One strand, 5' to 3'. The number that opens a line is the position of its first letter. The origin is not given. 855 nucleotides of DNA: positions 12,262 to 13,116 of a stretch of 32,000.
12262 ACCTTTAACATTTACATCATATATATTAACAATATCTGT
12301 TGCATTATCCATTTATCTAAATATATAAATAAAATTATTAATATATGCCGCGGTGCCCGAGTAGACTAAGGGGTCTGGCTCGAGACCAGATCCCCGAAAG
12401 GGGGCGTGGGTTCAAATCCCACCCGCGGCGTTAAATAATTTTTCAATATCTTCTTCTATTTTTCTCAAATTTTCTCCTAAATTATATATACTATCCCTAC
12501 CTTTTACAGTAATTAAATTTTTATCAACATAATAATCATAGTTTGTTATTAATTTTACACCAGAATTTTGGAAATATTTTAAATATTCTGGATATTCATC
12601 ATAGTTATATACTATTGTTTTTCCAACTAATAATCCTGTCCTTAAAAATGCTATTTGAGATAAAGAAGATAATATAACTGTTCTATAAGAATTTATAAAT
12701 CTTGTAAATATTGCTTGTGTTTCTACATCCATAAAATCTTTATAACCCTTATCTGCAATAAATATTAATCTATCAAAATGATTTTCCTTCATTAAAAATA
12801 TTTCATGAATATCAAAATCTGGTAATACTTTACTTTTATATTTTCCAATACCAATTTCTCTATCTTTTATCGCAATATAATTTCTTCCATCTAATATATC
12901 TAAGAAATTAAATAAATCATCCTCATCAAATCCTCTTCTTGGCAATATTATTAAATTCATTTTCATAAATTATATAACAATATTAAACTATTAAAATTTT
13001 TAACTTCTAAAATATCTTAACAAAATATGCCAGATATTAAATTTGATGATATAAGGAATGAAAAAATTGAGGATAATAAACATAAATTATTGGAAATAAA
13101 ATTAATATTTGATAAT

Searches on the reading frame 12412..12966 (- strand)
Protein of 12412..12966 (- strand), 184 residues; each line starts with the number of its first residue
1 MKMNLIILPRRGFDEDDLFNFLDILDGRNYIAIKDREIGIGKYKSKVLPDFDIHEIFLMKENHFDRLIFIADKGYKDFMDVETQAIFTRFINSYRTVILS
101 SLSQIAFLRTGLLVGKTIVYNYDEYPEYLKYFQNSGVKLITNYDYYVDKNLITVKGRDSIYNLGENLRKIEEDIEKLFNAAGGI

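Call 7: search_protein_families(library=pfam, proteins=[window:12412-12966:-], max_evalue=0.01)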
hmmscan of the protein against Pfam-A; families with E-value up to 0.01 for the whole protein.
window:12412-12966:- (184 aa): 1 family
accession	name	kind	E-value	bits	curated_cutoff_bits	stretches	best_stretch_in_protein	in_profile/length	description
PF13321.11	DUF4084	-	0.0048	17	22.4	1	40-163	120-244/304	Domain of unknown function (DUF4084)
